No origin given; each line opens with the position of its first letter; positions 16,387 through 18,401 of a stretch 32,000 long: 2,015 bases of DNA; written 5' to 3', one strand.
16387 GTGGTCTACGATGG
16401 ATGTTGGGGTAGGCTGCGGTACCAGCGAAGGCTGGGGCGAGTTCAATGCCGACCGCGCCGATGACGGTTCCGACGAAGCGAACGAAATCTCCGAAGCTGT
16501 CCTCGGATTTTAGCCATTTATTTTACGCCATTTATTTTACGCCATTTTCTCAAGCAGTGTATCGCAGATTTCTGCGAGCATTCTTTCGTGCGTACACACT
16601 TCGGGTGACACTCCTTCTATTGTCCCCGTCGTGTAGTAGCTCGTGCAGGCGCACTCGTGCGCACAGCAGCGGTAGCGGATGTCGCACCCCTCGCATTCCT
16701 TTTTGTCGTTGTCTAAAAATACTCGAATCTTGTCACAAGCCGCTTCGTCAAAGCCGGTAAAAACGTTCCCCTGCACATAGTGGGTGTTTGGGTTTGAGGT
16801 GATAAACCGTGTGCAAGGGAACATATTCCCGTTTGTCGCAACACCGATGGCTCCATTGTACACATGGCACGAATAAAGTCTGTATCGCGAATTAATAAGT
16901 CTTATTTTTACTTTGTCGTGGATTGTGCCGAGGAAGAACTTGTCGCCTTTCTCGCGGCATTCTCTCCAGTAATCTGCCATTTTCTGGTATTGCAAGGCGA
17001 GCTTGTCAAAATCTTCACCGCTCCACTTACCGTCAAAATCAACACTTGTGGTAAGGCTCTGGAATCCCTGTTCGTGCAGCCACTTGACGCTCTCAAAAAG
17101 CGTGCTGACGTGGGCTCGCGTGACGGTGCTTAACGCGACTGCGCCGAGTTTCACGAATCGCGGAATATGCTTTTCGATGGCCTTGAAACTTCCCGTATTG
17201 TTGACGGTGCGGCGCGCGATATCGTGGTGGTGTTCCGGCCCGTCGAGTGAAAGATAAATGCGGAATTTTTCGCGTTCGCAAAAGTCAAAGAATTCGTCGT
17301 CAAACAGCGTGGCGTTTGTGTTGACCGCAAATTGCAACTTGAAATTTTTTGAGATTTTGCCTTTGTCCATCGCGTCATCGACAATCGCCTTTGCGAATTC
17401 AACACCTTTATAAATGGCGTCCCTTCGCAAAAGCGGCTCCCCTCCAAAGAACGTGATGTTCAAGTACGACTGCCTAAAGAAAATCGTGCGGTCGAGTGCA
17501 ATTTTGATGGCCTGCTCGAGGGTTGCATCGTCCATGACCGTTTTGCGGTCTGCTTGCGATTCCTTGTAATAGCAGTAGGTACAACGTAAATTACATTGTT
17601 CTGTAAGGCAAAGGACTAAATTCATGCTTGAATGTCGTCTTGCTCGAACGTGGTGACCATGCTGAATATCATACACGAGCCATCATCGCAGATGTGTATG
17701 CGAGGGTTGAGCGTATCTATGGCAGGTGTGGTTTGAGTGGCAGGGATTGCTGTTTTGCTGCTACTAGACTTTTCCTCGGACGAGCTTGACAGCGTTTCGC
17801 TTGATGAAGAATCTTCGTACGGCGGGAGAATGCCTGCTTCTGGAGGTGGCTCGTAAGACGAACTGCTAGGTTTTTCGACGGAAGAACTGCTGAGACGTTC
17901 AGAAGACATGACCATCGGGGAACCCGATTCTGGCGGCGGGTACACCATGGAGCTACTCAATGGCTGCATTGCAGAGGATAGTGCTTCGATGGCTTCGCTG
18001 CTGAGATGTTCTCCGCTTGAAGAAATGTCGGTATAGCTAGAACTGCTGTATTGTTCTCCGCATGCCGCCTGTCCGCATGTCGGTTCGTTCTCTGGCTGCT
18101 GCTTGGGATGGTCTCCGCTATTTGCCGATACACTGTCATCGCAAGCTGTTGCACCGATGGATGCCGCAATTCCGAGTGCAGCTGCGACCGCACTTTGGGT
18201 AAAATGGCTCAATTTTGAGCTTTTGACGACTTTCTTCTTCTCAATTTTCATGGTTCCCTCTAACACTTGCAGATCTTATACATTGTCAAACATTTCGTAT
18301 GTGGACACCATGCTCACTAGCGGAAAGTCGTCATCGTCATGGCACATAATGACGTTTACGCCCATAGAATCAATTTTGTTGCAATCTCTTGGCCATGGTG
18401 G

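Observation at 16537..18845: Radical SAM/SPASM maturase translationally coupled to two tandem Ser-rich lipoprotein paralogs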

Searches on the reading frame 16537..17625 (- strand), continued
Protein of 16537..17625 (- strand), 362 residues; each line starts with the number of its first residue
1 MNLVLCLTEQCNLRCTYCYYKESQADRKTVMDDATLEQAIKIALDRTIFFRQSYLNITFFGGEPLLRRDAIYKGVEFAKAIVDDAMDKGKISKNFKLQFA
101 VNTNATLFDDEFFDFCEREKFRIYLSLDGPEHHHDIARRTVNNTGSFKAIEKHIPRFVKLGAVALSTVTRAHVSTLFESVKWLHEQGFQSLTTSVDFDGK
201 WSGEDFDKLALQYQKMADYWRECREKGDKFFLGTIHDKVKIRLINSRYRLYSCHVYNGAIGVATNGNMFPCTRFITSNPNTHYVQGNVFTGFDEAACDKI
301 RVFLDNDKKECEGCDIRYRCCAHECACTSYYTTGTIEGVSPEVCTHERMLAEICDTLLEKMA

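Call 52: search_solved_structures(query=window:16540-17625:-, max_evalue=0.00001, show_alignments=4)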
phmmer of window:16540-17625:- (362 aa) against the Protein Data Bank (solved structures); distinct sequences matched with E-value up to 0.00001: 4.
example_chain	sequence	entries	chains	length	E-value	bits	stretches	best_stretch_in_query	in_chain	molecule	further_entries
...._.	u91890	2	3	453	2.8e-20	75.9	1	3-349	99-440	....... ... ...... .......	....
4k37_A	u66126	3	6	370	1.8e-15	60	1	8-325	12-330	Anaerobic sulfatase-maturating enzyme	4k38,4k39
4k36_A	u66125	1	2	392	2.1e-15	59.8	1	8-325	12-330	Anaerobic sulfatase-maturating enzyme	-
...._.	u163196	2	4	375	1.3e-09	40.7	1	7-158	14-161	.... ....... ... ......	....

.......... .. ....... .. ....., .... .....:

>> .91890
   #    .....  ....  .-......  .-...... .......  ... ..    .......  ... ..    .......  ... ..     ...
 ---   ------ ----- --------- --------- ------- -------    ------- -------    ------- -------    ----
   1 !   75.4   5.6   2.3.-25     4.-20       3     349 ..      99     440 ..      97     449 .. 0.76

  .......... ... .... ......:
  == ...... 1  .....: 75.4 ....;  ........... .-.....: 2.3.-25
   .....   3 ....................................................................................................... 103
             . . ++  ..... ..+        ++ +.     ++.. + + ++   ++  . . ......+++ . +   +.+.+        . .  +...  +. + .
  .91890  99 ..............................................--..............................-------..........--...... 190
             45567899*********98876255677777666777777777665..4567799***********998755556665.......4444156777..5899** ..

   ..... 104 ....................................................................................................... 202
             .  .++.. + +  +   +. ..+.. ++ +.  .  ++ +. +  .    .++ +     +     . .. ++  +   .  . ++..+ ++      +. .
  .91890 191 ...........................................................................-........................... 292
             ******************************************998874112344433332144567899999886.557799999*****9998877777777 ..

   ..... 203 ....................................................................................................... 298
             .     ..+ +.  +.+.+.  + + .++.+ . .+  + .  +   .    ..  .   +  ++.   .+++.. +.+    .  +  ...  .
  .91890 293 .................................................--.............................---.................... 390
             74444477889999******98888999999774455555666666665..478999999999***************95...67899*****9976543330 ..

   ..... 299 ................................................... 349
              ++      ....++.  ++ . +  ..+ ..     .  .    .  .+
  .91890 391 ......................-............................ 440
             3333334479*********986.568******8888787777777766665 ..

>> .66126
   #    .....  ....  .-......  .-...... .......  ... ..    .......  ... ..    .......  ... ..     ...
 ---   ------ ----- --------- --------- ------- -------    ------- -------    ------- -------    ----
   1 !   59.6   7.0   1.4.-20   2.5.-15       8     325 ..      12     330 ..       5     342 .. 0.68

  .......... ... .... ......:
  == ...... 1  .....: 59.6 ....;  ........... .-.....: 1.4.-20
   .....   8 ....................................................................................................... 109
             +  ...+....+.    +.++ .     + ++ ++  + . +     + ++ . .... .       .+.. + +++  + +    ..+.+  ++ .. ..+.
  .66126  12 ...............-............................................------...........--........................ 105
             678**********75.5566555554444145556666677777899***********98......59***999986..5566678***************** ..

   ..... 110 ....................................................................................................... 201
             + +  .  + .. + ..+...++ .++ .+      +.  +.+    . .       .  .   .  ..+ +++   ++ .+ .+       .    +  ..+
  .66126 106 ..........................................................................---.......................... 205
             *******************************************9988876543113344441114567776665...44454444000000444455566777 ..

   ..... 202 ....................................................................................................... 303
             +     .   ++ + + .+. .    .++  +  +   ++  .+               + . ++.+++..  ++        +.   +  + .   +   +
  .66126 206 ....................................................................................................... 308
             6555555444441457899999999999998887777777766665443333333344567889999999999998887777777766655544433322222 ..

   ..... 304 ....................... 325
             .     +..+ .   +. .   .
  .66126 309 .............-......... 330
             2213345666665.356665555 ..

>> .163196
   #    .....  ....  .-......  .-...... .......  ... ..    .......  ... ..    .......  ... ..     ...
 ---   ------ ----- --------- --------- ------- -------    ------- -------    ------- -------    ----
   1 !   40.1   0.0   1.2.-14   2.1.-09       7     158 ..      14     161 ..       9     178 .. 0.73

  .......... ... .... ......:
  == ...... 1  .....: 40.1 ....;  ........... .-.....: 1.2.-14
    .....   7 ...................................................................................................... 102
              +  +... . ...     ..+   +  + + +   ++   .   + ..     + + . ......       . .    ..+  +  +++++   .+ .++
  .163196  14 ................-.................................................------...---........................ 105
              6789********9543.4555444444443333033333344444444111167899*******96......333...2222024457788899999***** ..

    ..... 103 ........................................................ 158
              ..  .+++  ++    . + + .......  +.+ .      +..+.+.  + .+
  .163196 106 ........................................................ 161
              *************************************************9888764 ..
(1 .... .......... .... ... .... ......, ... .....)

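Call 60: find_homologous_proteins(query=L075:4565-4981:+, max_evalue=0.001)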
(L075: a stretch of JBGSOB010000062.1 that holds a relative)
Query L075:4565-4981:+ (139 aa): 1 proteins with E <= 0.001 among 120 candidates.
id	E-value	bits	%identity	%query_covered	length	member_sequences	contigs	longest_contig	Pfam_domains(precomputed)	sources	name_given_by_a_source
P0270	1.7e-81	289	100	99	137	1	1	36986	-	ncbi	-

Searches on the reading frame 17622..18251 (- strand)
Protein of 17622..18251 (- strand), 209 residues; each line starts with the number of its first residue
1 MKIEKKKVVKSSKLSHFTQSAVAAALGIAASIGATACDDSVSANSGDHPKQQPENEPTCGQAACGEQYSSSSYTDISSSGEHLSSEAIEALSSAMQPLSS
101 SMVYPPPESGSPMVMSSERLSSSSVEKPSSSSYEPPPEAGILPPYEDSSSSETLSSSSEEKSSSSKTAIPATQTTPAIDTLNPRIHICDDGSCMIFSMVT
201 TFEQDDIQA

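Call 3: search_protein_families(library=ncbifam, proteins=[window:17622-18251:-], max_evalue=0.1)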
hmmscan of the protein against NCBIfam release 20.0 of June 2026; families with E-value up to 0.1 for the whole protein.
window:17622-18251:- (209 aa): 0 families

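Call 4: search_protein_families(library=pfam, proteins=[window:17622-18251:-], max_evalue=0.1)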
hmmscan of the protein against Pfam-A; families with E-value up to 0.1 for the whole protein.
window:17622-18251:- (209 aa): 0 families

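Call 28: find_homologous_proteins(query=window:17625-18251:-, max_evalue=0.001)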
Query window:17625-18251:- (209 aa): 729 proteins with E <= 0.001 among 4517 candidates; the best 120 are listed.
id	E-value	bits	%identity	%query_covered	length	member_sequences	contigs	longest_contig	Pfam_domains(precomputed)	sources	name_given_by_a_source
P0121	1.5e-122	424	100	100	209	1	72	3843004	-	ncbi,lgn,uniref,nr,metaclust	ncbi:proteophosphoglycan ppg4 [Fibrobacter succinogenes subsp. succinogenes S85]|uniref:Proteophosph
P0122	2.1e-110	385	86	100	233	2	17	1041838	-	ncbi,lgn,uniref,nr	ncbi:hypothetical protein [Fibrobacter sp. UWB7]|uniref:hypothetical protein n=1 Tax=Fibrobacter sp.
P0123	5.5e-98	344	84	100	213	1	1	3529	-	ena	-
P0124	1.5e-97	343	83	100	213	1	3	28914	-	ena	-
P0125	3.6e-97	342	84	100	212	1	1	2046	-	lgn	-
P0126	2.9e-96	339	83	100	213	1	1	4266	-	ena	-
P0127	7.5e-96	337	82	100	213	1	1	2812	-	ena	-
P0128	1.7e-95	336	82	100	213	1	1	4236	-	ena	-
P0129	5.1e-95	335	77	100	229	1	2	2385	-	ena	-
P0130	2.5e-94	332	81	100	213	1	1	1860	-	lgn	-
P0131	4.6e-94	332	77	100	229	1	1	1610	-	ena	-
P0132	1.6e-93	330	81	100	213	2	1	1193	-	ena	-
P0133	1.9e-93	330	81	100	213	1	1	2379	-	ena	-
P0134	3.5e-93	329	81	100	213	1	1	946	-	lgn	-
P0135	1.3e-92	327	80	100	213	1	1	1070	-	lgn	-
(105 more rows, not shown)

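Call 29: list_cluster_members(proteins=[window:17625-18251:-, window:18279-18845:-, window:16540-17625:-])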
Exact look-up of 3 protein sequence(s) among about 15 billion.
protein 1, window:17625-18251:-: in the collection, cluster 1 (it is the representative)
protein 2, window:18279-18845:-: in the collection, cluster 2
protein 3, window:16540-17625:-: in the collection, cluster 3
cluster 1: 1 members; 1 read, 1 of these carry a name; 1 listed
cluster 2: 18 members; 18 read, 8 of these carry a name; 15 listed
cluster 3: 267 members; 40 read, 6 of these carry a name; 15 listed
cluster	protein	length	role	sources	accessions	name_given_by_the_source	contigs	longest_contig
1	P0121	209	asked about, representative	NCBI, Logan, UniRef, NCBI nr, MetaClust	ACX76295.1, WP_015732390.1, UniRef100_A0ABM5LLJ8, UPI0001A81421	proteophosphoglycan ppg4 [Fibrobacter succinogenes subsp. succinogenes S85] | Proteophosphoglycan ppg4 n=2 Tax=Fibrobacter succinogenes (strain ATCC 19169 / S85) ... | hypothetical protein [Fibrobacter succinogenes]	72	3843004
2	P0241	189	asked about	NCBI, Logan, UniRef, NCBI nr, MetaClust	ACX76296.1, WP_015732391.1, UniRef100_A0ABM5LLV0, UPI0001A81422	hypothetical protein Fisuc_2713 [Fibrobacter succinogenes subsp. succinogenes S85] | Lipoprotein n=1 Tax=Fibrobacter succinogenes (strain ATCC 19169 / S85) TaxID=59374 ... | hypothetical protein [Fibrobacter succinogenes]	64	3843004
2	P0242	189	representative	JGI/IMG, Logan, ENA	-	-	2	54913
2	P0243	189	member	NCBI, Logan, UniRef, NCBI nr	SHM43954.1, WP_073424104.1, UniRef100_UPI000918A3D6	hypothetical protein [Fibrobacter sp. UWB7] | hypothetical protein n=1 Tax=Fibrobacter sp. UWB7 TaxID=1896206 RepID=UPI000918A3D6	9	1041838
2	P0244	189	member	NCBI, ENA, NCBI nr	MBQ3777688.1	MAG: hypothetical protein II835_06335 [Fibrobacter sp.] | hypothetical protein [Fibrobacter sp.]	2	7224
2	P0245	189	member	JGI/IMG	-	hypothetical protein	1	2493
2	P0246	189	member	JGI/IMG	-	hypothetical protein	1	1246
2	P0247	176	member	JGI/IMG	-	hypothetical protein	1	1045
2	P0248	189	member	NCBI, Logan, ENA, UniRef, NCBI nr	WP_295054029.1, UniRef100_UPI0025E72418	hypothetical protein [uncultured Fibrobacter sp.] | hypothetical protein n=1 Tax=uncultured Fibrobacter sp. TaxID=261512 RepID=UPI0025E72418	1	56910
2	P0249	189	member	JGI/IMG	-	hypothetical protein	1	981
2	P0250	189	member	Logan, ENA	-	-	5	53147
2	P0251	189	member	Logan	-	-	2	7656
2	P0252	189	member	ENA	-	-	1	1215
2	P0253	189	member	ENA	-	-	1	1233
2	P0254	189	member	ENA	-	-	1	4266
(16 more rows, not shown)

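Call 41: predict_structure(alignment_id=A3)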
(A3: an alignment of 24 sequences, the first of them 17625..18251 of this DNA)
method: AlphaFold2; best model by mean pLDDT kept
length: 209 residues; sequences in the alignment: 24
mean_pLDDT: 43.4   pTM: 0.11
mean pLDDT of the five models: 43.4, 40.8, 40.2, 36.7, 34.5
residues with pLDDT >= 90: 0; 70-90: 0; 50-70: 35; < 50: 174
segments of 3 or more residues with pLDDT < 50: 15-31, 33-72, 74-77, 81-85, 87-94, 96-104, 106-131, 140-142, 145-182, 195-209
pLDDT, mean of each block of 10 residues (from residue 1): 54 48 46 38 37 38 39 47 47 44 43 39 39 52 45 38 38 41 49 47 42
secondary structure, 60 per line:
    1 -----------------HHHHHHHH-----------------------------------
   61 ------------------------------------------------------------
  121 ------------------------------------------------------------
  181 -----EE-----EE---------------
elements in order: H18-25
